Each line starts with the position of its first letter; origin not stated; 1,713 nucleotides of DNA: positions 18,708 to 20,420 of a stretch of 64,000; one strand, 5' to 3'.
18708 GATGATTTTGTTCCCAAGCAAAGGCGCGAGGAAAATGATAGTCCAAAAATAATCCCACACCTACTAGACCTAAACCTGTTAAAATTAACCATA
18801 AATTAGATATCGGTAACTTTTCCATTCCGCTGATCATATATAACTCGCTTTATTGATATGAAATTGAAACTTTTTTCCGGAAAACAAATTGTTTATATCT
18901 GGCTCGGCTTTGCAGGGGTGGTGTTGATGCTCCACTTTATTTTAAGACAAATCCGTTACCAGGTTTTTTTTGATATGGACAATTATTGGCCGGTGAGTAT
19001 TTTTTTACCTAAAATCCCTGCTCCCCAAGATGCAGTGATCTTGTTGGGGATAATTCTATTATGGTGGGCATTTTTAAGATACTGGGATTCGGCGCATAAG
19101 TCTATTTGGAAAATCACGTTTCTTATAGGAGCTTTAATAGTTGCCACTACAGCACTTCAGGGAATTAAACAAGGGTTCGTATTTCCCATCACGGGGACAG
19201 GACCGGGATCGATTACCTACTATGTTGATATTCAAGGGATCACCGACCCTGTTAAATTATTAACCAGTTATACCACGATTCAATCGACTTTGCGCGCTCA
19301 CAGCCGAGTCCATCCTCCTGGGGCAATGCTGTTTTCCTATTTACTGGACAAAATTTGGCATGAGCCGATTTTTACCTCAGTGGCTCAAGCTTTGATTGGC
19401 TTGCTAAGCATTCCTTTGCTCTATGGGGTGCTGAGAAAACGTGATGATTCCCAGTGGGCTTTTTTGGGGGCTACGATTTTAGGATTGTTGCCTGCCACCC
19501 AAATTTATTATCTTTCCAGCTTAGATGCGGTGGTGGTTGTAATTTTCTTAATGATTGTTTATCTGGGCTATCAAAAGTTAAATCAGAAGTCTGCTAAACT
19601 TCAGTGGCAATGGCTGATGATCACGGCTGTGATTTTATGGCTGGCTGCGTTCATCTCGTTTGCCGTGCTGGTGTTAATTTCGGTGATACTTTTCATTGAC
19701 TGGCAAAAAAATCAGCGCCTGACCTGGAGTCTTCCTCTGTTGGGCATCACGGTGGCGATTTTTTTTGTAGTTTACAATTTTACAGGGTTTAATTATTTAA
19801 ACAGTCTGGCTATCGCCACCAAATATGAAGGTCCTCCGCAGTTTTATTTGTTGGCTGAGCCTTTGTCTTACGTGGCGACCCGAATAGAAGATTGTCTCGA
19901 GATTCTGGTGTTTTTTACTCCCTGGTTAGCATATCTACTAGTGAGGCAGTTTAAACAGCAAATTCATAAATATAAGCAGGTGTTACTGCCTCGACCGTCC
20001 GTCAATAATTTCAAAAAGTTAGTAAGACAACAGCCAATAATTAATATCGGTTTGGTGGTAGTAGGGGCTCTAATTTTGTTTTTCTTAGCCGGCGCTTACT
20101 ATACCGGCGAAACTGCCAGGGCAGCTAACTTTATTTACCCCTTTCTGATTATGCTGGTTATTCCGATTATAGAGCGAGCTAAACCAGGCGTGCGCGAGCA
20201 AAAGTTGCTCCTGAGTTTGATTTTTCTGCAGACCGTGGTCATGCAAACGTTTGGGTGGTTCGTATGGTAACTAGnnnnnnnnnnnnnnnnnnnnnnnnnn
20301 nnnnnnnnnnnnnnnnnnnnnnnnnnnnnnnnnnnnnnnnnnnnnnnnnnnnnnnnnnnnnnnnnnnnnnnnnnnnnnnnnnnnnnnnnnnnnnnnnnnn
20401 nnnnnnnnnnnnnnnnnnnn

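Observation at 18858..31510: Five tandem DUF2723/TMEM260-like GT-C paralogs with TPR tails, plus a sixth HPPG-loop membrane protein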

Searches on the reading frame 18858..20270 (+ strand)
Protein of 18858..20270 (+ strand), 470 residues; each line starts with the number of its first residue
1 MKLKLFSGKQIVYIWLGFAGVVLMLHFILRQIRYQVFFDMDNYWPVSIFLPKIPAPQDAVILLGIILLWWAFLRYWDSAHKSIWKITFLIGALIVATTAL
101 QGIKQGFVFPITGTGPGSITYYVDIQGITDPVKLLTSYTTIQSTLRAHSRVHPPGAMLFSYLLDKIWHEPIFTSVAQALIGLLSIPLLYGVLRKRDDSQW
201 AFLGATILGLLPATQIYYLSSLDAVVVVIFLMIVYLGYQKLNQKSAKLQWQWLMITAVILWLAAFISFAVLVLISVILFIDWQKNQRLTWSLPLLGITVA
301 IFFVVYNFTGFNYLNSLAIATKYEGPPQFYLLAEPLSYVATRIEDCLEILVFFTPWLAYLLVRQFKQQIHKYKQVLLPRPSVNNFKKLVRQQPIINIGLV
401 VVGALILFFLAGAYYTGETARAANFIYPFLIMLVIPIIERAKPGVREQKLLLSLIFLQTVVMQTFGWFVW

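Call 4: search_protein_families(library=pfam, proteins=[window:18858-20270:+], max_evalue=0.01)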
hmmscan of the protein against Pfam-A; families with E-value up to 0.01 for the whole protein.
window:18858-20270:+ (470 aa): 0 families

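Call 5: search_protein_families(library=ncbifam, proteins=[window:18858-20270:+], max_evalue=0.01)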
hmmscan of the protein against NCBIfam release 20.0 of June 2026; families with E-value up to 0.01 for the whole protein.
window:18858-20270:+ (470 aa): 0 families

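Call 35: find_homologous_proteins(query=window:18858-20270:+)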
Query window:18858-20270:+ (470 aa): 52 proteins with E <= 0.001 among 8000 candidates.
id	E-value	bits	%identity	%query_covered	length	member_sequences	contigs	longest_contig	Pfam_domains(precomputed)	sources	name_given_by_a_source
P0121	0.0e+0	1030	100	100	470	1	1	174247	-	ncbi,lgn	-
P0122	1.8e-97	346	42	99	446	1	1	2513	-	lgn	-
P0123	8.3e-97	343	41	96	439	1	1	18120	-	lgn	-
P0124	5.9e-93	331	42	95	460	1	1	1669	-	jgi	jgi:hypothetical protein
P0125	3.6e-91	325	39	95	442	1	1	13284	-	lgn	-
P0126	3.5e-85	305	39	99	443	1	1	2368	-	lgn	-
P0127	4.7e-83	298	39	99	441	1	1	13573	-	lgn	-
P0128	2.3e-80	289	41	92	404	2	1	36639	-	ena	-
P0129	2.8e-75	272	36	95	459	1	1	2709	-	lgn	-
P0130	8.5e-55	205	32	99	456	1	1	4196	-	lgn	-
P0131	7.1e-54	202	32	94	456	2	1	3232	-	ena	-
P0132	1.1e-52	198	33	99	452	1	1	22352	-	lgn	-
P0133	1.2e-51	194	32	99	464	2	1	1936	-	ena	-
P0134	1.7e-50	191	31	95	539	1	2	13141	-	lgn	-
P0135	4.1e-50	189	34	92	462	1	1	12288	-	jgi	-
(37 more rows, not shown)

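Call 36: find_encoding_contigs(protein=P0123, flank=10000, max_places=1)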
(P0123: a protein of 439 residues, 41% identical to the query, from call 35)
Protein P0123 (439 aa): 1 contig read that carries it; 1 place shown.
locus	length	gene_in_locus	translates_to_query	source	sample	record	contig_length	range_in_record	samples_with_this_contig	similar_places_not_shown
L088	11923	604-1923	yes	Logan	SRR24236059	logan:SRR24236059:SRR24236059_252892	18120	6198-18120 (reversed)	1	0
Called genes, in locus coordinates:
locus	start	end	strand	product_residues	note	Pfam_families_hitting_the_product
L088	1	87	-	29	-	?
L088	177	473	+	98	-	PF01541:GIY-YIG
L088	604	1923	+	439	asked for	-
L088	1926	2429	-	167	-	PF00293:NUDIX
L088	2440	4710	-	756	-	PF11028:TMEM260_N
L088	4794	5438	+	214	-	-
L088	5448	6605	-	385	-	PF13579:Glyco_trans_4_4, PF13439:Glyco_transf_4 (weak), PF00534:Glycos_transf_1, PF13692:Glyco_trans_1_4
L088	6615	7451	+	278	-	PF13641:Glyco_tranf_2_3, PF00535:Glycos_transf_2, PF10111:Glyco_tranf_2_2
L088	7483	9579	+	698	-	PF04015:DUF362, PF13186:SPASM (weak)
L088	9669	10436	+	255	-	PF08242:Methyltransf_12 (faint)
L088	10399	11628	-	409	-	PF00534:Glycos_transf_1, PF13692:Glyco_trans_1_4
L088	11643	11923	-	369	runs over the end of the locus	PF13439:Glyco_transf_4, PF13579:Glyco_trans_4_4 (faint), PF20706:GT4-conflict, PF00534:Glycos_transf_1, PF13692:Glyco_trans_1_4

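Call 47: predict_structure(alignment_id=A2)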
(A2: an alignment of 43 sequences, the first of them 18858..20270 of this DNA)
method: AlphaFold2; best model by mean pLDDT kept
length: 470 residues; sequences in the alignment: 43
mean_pLDDT: 94.6   pTM: 0.93
mean pLDDT of the five models: 94.6, 93.3, 93.2, 93.1, 93.0
residues with pLDDT >= 90: 421; 70-90: 46; 50-70: 2; < 50: 1
segments of 3 or more residues with pLDDT < 50: none
pLDDT, mean of each block of 10 residues (from residue 1): 86 97 97 95 90 96 98 97 98 98 93 84 94 97 93 96 96 96 98 94 98 96 96 93 88 97 97 96 94 98 98 96 88 95 96 98 96 89 92 95 96 82 95 97 97 98 90
secondary structure, 60 per line:
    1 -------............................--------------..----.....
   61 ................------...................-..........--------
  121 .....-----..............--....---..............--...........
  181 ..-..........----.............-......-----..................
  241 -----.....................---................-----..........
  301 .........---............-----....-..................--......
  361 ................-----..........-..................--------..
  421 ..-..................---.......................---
elements in order: H8-35 H56-76 H83-101 H103-112 H121-125 H131-144 H147-150 H154-167 H170-182 H184-193 H198-210 H212-217 H223-240 H246-266 H270-285 H291-309 H313-324 H330-333 H335-352 H355-376 H382-391 H393-410 H419-422 H424-441 H445-465

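Call 87: find_encoding_contigs(protein=P0128, flank=8000, max_places=1)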
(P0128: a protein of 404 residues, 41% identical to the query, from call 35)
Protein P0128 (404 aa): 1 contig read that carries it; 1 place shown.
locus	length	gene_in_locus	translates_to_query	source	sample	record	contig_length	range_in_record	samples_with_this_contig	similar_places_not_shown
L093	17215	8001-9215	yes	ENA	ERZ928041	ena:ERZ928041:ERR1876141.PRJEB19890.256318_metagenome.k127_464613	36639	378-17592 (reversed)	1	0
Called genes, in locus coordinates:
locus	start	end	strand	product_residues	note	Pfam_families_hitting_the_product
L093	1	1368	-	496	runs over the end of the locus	PF01336:tRNA_anti-codon, PF00152:tRNA-synt_2, PF01409:tRNA-synt_2d (faint)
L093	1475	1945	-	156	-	PF03449:GreA_GreB_N, PF01272:GreA_GreB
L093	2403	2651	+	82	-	PF01541:GIY-YIG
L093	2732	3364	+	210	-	PF00702:Hydrolase, PF13419:HAD_2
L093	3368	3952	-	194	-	PF00213:OSCP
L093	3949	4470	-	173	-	-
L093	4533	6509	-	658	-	PF02369:Big_1 (faint)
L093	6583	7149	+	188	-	-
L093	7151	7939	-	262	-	-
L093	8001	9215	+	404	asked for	-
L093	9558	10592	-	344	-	PF04055:Radical_SAM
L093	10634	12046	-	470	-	PF01743:PolyA_pol, PF12627:PolyA_pol_RNAbd, PF01966:HD (faint), PF13735:tRNA_NucTran2_2 (weak)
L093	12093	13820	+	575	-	PF01368:DHH, PF02272:DHHA1, PF17768:RecJ_OB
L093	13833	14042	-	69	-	-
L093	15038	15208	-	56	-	-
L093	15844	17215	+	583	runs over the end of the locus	?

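Call 88: find_encoding_contigs(protein=P0125, flank=8000, max_places=1)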
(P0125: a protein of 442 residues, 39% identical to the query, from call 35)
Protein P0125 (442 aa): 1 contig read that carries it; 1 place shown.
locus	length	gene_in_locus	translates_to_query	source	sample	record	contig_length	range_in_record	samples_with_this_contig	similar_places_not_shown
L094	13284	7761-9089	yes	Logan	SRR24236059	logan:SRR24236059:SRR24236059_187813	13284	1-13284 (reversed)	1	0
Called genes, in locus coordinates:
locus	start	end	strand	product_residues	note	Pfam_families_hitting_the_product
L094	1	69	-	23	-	?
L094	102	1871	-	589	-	PF00006:ATP-synt_ab, PF00306:ATP-synt_ab_C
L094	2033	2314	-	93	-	-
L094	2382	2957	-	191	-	PF00213:OSCP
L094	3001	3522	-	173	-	-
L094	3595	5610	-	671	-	PF09134:Invasin_D3 (faint), PF02369:Big_1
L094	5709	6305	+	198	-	-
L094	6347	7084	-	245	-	-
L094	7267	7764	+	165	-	PF00583:Acetyltransf_1, PF13673:Acetyltransf_10, PF13508:Acetyltransf_7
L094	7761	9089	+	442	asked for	-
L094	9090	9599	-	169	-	PF00293:NUDIX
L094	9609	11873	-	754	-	PF11028:TMEM260_N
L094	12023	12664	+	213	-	-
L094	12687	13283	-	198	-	?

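Call 91: search_protein_families(library=ncbifam, proteins=[L088:6615-7451:+], max_evalue=0.00001)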
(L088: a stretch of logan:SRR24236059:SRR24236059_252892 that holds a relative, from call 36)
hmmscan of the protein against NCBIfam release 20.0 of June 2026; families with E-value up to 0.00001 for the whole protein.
L088:6615-7451:+ (278 aa): 9 families
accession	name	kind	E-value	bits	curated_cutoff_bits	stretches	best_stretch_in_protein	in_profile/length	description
TIGR03965.1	mycofact_glyco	equivalog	2.3e-23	82.8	280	1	7-247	73-319/467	mycofactocin biosynthesis glycosyltransferase MftF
NF041394.1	GtaseAglG_Halo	equivalog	2.2e-22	79.7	440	1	10-208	3-215/304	glucosyl-dolichyl phosphate glucuronosyltransferase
NF038299.1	EPS_HpsN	equivalog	2.2e-19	69.6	425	1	8-124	1-123/317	hormogonium polysaccharide biosynthesis glycosyltransferase HpsN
NF041875.1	EPS_EpsD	equivalog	1.5e-13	50.8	370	1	10-230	1-230/325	exopolysaccharide biosynthesis glycosyltransferase EpsD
NF038302.1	EPS_HpsE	equivalog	3.8e-11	42.5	300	1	11-114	4-115/307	hormogonium polysaccharide biosynthesis glycosyltransferase HpsE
NF050050.1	ProtGlycPglI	equivalog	2e-08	33.9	500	1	8-126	2-125/306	GalNAc(5)-diNAcBac-PP-undecaprenol beta-1,3-glucosyltransferase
NF047683.1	TeichurnBiosyTuaG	equivalog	2.1e-08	34.1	400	1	5-112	3-114/252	teichuronic acid biosynthesis protein TuaG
NF007482.0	PRK10073.1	equivalog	3.1e-06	26.4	423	1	5-101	3-102/334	glycosyltransferase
TIGR03937.1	PgaC_IcaA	equivalog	4.7e-06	25.8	422.3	0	4-113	41-154/407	poly-beta-1,6-N-acetyl-D-glucosamine synthase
